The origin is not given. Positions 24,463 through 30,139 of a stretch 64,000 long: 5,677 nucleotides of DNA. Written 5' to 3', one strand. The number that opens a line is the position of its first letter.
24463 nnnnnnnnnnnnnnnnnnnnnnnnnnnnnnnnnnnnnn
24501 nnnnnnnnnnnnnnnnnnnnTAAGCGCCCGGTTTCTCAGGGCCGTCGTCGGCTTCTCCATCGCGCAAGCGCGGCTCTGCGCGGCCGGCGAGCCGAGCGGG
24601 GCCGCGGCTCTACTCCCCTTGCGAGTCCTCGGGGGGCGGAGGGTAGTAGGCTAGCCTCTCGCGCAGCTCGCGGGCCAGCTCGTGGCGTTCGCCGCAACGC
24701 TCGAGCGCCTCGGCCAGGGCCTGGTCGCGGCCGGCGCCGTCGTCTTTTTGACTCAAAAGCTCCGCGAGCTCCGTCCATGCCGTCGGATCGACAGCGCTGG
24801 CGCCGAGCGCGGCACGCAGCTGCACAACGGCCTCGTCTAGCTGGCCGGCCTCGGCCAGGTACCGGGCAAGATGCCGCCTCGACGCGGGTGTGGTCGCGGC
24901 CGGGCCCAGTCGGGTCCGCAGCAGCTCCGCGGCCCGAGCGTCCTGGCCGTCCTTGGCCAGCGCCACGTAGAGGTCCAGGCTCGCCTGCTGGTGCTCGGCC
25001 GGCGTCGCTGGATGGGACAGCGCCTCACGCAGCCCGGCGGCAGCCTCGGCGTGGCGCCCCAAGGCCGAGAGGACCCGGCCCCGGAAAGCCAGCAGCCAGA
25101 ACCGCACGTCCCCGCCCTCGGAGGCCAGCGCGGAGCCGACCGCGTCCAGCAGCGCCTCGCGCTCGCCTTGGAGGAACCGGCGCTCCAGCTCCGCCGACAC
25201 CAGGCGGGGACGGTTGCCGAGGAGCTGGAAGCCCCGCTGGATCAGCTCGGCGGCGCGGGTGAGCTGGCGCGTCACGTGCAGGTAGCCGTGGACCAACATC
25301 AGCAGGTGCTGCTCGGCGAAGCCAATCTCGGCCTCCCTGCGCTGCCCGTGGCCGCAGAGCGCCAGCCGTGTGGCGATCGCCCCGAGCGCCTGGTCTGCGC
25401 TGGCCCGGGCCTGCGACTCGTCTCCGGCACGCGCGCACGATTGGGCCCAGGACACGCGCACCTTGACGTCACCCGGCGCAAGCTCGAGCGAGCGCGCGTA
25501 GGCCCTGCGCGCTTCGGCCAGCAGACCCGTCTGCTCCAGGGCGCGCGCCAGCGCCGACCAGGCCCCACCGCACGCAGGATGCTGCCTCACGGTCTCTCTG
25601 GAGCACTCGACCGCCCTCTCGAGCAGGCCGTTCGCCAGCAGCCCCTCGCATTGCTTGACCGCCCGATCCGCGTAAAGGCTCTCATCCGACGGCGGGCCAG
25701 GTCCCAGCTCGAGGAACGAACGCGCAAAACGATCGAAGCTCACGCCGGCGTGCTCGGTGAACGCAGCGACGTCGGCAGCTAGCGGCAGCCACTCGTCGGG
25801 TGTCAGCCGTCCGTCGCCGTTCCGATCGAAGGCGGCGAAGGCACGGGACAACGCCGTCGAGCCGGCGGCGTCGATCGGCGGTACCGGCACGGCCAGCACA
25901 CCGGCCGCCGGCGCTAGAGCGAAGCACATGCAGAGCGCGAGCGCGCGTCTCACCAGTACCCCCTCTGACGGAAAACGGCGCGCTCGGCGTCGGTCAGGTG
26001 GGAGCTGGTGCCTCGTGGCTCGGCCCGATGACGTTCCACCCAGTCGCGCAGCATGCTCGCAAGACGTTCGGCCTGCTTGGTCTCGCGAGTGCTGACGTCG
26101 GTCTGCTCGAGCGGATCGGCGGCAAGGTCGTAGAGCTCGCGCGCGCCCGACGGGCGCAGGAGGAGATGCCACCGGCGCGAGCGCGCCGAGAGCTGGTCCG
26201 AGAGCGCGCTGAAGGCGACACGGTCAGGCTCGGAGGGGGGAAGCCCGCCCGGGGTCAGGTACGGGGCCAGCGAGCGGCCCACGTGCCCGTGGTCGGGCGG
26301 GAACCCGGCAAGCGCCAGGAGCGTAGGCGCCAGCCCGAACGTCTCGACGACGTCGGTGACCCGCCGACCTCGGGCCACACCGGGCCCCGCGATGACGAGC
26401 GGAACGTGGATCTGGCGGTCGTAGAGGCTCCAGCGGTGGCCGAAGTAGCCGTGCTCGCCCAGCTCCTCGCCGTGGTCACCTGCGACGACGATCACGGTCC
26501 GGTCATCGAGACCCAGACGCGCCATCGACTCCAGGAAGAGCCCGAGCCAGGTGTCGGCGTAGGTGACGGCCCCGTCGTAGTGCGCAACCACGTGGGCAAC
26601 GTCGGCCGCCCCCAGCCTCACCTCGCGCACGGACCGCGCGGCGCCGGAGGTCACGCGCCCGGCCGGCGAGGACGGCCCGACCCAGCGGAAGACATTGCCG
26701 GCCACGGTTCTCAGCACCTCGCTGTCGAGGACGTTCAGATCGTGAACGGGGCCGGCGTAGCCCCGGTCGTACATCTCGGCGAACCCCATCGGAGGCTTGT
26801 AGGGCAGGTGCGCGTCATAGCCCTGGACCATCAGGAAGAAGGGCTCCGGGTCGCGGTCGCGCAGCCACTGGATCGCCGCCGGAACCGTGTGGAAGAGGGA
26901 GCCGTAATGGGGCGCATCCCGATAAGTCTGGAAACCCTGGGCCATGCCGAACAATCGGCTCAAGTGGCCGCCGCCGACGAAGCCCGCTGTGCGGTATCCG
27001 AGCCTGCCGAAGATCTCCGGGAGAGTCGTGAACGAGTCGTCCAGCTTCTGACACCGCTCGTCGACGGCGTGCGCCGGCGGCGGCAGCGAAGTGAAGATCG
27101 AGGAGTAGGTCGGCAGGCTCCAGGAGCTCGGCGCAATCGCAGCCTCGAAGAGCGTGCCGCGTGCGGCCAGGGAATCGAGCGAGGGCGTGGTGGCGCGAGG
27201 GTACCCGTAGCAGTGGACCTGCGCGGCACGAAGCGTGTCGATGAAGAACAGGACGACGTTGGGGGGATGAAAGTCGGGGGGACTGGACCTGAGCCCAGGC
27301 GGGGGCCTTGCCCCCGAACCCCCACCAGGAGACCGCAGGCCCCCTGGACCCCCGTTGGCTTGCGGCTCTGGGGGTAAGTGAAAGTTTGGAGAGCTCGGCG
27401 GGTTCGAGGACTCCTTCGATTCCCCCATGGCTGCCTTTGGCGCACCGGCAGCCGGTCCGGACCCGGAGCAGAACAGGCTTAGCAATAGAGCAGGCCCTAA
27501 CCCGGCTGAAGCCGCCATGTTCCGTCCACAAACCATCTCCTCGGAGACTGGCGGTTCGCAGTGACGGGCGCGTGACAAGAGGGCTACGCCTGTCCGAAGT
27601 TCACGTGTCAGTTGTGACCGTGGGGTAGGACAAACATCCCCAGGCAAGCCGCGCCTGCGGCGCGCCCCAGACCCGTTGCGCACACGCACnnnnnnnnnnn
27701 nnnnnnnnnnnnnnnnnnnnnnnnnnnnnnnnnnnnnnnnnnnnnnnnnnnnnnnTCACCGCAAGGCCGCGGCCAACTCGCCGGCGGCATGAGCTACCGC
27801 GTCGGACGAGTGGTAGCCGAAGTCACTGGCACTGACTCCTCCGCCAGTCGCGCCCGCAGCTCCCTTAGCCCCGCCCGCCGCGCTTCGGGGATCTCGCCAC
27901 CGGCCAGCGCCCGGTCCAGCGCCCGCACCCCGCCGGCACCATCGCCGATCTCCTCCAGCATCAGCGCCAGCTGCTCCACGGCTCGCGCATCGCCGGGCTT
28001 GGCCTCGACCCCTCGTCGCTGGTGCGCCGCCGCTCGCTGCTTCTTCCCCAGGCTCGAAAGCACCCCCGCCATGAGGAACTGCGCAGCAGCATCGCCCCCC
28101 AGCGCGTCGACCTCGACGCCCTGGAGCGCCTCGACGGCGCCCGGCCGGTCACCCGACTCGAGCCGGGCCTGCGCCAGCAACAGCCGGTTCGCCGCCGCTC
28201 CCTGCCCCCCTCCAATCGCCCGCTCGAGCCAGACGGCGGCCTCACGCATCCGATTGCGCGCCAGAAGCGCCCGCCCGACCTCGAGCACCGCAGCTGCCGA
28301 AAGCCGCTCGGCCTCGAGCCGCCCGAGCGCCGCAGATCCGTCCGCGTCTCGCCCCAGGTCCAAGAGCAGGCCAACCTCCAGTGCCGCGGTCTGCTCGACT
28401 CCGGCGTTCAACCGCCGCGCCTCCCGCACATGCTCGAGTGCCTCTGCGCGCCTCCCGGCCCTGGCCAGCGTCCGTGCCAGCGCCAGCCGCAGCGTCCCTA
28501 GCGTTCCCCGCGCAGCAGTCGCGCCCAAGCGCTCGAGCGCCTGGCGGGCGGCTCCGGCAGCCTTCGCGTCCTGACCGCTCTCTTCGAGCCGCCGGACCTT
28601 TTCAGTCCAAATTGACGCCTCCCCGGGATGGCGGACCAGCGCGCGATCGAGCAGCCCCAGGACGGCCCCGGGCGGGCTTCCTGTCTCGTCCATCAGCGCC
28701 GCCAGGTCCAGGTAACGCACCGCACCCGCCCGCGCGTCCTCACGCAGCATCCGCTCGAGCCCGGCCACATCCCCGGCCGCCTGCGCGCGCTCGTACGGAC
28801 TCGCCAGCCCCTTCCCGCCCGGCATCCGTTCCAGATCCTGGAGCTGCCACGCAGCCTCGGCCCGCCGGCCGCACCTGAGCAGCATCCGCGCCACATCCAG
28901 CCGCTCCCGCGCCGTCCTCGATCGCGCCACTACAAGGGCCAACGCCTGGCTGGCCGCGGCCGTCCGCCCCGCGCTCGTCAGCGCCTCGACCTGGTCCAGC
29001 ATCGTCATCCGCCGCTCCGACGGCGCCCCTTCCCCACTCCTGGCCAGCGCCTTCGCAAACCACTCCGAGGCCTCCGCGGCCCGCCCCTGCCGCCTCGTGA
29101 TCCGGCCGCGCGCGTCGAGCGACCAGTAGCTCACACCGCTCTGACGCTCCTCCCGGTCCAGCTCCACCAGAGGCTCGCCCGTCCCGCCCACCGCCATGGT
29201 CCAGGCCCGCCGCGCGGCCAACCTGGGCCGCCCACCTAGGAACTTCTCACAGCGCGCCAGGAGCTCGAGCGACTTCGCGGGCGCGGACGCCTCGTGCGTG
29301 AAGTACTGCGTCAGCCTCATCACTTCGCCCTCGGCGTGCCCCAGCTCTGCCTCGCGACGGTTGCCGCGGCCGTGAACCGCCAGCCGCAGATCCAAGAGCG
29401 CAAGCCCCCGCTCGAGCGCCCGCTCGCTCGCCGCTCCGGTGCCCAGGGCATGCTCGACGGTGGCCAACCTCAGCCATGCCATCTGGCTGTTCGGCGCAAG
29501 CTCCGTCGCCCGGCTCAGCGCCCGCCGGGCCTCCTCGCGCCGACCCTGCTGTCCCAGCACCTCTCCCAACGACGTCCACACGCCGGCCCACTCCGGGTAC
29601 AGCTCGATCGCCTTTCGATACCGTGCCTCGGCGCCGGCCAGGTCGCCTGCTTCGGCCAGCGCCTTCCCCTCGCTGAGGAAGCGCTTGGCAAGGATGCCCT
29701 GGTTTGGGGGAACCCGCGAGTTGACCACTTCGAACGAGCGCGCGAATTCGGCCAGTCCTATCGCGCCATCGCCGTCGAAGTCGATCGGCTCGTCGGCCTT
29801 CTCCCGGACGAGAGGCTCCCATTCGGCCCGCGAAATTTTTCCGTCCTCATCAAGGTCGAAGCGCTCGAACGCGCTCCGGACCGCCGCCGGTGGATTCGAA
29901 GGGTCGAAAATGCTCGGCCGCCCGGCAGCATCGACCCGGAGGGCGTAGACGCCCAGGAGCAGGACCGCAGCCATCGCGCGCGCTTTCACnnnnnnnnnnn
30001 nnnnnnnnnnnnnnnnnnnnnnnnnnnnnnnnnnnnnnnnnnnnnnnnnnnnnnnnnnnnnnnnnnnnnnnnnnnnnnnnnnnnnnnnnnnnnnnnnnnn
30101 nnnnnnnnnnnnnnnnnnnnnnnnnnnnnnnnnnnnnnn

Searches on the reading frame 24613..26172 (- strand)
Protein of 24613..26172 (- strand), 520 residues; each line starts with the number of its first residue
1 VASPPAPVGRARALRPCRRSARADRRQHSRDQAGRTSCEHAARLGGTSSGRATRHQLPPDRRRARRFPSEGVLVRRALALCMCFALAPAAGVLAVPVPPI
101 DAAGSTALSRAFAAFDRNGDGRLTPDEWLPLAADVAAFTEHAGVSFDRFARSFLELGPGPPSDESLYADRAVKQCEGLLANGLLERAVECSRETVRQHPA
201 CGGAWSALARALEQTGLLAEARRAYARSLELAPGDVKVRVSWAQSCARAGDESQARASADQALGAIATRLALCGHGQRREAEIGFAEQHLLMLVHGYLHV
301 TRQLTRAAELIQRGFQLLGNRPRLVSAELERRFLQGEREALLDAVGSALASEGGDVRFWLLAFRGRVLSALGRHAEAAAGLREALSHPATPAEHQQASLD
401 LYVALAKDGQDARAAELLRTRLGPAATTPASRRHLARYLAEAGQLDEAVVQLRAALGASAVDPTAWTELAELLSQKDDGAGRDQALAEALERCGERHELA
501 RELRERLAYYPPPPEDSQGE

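Call 72: search_protein_families(library=pfam, proteins=[window:24613-26172:-], max_evalue=0.0001)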
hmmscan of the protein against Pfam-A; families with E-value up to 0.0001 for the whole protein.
window:24613-26172:- (520 aa): 8 families
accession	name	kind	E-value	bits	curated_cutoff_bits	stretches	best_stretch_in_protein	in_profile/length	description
PF13428.12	TPR_14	-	1.1e-11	44.7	23.5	1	204-244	3-43/44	Tetratricopeptide repeat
PF13432.12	TPR_16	-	6.9e-10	39.6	32.7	1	178-235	7-64/65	Tetratricopeptide repeat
PF07719.23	TPR_2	-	5.4e-08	32.8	27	1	204-235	3-34/34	Tetratricopeptide repeat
PF23914.1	TPR_CcmH_CycH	-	6.2e-08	33.1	42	1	192-264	40-111/158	Cytochrome c-type biogenesis protein H TPR domain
PF14559.12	TPR_19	-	8.3e-07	29.7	25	0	178-235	1-58/68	Tetratricopeptide repeat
PF13181.12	TPR_8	-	1e-05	25.8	25.7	0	204-234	3-33/34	Tetratricopeptide repeat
PF13202.12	EF-hand_5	-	8.1e-05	22.4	25.9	0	111-128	3-21/25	EF hand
PF13424.12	TPR_12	-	9.6e-05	22.9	30.1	0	183-232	25-75/77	Tetratricopeptide repeat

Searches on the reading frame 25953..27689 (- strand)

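Call 72: search_protein_families(library=pfam, proteins=[window:25953-27689:-], max_evalue=0.0001)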
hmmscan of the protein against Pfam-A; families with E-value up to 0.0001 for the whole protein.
window:25953-27689:- (579 aa): 3 families
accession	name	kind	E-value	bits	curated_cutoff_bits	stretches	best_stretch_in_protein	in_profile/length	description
PF00884.28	Sulfatase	-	6.6e-41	141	25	1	143-462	1-300/301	Sulfatase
PF16347.10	SGSH_C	-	9.7e-10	39.2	29.3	1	411-478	1-68/154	N-sulphoglucosamine sulphohydrolase, C-terminal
PF01663.27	Phosphodiest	-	5.4e-05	23.4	23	0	372-408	185-221/342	Type I phosphodiesterase / nucleotide pyrophosphatase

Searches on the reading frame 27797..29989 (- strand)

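Call 72: search_protein_families(library=pfam, proteins=[window:27797-29989:-], max_evalue=0.0001)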
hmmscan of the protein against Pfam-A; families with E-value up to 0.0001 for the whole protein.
window:27797-29989:- (731 aa): 13 families
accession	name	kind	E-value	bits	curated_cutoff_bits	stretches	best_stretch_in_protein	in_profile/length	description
PF13428.12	TPR_14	-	2.5e-14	52.8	23.5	1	137-177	3-43/44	Tetratricopeptide repeat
PF07719.23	TPR_2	-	1.2e-12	47.3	27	0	137-167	3-33/34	Tetratricopeptide repeat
PF13181.12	TPR_8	-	1.8e-12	46.8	25.7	0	136-167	2-33/34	Tetratricopeptide repeat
PF13414.12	TPR_11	-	1.4e-09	37.9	26.8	1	108-149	1-42/42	TPR repeat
PF14559.12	TPR_19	-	2.7e-09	37.6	25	1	111-170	1-61/68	Tetratricopeptide repeat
PF00515.34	TPR_1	-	1.6e-08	34.5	27.8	0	137-167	3-33/34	Tetratricopeptide repeat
PF13424.12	TPR_12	-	3.3e-08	34.1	30.1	0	294-354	9-72/77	Tetratricopeptide repeat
PF13202.12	EF-hand_5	-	3.9e-08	32.8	25.9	1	38-58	2-22/25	EF hand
PF13432.12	TPR_16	-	4.4e-08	33.9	32.7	1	141-194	3-56/65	Tetratricopeptide repeat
PF13431.12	TPR_17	-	7.2e-08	32.6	24.4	0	124-155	2-33/34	Tetratricopeptide repeat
PF00036.39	EF-hand_1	-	6.2e-07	29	25.4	0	37-60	2-25/29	EF hand domain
PF13405.12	EF-hand_6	-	2.3e-06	27.3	25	0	37-60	2-25/30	EF-hand domain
PF13499.12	EF-hand_7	-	5.7e-05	23.8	30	0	37-84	4-64/67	EF-hand domain pair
